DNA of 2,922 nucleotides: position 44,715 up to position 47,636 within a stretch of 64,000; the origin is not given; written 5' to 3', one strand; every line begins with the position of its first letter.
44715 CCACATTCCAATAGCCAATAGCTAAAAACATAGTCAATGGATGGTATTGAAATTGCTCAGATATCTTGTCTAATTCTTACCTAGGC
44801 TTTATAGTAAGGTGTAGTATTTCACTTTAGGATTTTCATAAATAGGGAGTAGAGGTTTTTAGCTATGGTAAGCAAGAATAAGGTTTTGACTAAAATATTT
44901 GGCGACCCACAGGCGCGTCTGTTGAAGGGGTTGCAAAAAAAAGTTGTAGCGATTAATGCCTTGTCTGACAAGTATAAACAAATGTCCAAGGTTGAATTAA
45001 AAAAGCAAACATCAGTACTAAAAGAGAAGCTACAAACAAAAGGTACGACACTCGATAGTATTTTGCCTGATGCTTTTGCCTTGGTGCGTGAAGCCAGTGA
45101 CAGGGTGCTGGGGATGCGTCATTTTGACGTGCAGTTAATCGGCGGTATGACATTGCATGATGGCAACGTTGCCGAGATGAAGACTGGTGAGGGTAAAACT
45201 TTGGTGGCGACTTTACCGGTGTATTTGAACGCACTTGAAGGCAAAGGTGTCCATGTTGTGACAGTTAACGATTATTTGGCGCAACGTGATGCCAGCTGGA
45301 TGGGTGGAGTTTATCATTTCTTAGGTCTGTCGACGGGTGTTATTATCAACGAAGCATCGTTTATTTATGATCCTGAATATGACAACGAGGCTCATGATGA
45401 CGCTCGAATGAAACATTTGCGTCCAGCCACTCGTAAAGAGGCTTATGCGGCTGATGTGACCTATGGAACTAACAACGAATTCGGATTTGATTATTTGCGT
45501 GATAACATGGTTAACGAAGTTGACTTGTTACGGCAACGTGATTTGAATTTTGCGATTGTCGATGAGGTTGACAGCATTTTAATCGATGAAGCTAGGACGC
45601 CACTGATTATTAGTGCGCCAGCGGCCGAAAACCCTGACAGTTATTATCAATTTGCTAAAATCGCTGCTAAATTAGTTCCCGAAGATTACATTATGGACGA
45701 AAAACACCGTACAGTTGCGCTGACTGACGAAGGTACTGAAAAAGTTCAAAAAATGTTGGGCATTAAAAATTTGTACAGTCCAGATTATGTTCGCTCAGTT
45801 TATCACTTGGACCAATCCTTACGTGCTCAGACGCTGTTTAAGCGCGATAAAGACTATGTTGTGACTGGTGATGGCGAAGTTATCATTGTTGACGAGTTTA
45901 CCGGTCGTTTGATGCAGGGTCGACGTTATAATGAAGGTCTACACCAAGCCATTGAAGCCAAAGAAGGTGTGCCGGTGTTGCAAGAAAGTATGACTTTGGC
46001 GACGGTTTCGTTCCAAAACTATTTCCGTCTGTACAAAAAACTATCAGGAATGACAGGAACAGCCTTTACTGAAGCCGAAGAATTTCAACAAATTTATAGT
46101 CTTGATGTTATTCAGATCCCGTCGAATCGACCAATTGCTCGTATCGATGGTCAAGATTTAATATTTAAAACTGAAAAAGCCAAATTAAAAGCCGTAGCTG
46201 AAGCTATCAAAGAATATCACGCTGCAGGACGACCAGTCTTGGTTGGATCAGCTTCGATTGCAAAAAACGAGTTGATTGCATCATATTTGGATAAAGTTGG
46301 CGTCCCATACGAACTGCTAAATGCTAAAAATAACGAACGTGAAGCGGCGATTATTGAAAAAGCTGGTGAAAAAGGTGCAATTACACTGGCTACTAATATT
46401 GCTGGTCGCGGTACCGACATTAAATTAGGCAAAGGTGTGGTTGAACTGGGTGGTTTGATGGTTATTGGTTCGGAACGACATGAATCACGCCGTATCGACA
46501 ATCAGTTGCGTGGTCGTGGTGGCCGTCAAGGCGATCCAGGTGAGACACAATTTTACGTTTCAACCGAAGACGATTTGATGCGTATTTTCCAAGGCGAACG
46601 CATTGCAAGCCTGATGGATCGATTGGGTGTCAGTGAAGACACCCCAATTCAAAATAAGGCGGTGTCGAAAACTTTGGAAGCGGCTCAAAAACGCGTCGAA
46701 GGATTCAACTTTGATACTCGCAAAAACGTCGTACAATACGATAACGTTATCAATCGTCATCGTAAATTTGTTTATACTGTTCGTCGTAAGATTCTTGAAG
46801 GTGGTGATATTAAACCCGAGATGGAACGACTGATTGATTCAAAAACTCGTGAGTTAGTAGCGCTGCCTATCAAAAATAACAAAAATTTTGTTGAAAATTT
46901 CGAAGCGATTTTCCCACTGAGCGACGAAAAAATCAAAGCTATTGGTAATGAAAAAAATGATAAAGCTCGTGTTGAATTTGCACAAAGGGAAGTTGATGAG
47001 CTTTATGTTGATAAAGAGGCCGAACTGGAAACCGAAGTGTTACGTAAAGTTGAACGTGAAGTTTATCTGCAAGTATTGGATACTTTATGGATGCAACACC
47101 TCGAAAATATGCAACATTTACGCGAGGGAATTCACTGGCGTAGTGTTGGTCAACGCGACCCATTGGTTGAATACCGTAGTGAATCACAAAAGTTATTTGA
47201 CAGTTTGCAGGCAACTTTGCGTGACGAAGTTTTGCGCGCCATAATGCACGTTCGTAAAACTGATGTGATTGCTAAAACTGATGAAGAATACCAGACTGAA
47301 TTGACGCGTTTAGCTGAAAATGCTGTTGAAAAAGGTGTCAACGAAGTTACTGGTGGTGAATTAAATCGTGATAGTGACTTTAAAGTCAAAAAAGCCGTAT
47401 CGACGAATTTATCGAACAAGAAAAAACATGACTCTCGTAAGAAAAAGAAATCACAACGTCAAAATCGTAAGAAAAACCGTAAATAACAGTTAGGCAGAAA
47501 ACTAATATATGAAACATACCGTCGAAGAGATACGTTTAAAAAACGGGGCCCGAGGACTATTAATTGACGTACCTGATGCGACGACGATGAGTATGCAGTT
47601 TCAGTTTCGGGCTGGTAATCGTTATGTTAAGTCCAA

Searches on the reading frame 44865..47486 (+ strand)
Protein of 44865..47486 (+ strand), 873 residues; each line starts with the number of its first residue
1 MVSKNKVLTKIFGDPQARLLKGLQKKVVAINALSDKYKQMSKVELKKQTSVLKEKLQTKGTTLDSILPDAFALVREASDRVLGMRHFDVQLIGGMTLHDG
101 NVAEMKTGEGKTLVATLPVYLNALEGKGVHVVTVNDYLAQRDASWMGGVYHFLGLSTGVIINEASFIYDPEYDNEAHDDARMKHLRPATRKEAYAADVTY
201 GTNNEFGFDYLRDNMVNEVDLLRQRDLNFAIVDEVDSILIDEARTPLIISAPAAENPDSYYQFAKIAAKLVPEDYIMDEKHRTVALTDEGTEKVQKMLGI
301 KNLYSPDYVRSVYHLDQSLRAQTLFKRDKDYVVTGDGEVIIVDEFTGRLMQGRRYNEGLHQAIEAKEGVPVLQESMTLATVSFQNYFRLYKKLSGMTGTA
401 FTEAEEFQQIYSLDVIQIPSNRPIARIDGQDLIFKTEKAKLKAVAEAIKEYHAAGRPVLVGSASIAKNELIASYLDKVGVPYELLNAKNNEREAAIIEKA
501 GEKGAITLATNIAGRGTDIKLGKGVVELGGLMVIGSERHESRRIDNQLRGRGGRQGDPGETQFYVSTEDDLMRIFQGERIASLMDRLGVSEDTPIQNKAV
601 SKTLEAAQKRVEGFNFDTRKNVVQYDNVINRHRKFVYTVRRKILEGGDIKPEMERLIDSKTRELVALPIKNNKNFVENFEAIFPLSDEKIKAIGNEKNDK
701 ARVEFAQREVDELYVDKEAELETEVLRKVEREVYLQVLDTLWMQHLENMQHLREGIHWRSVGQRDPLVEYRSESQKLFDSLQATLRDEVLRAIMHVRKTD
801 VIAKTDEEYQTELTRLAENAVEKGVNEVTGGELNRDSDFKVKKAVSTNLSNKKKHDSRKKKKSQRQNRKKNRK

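Call 58: find_encoding_contigs(protein=window:44865-47486:+, flank=10000, max_places=1)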
Protein window:44865-47486:+ (873 aa): 5 contigs read that carry it; 1 place shown.
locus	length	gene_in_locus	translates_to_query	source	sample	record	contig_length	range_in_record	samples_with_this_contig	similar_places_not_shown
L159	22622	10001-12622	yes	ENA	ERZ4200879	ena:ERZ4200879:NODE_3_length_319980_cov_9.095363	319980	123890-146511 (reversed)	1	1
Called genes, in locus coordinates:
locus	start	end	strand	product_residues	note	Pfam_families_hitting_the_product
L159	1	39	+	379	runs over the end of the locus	PF02163:Peptidase_M50, PF13180:PDZ_2 (weak)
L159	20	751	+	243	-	PF02517:Rce1-like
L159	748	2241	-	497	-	PF00587:tRNA-synt_2b, PF03129:HGTP_anticodon, PF09180:ProRS-C_1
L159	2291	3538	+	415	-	PF00587:tRNA-synt_2b, PF03129:HGTP_anticodon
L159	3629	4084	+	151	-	PF03449:GreA_GreB_N, PF01272:GreA_GreB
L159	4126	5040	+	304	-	PF09972:DUF2207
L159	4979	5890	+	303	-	PF20990:DUF2207_C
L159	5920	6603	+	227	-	PF00005:ABC_tran, PF13304:AAA_21 (faint)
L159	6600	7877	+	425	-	PF12704:MacB_PCD, PF02687:FtsX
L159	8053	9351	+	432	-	PF02403:Seryl_tRNA_N, PF00587:tRNA-synt_2b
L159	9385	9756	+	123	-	PF02482:Ribosomal_S30AE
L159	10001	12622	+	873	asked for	PF07517:SecA_DEAD, PF01043:SecA_PP_bind, PF21090:P-loop_SecA, PF07516:SecA_SW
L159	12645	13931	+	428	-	PF00675:Peptidase_M16, PF05193:Peptidase_M16_C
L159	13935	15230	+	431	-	PF00675:Peptidase_M16, PF05193:Peptidase_M16_C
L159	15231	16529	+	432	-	PF08245:Mur_ligase_M, PF02875:Mur_ligase_C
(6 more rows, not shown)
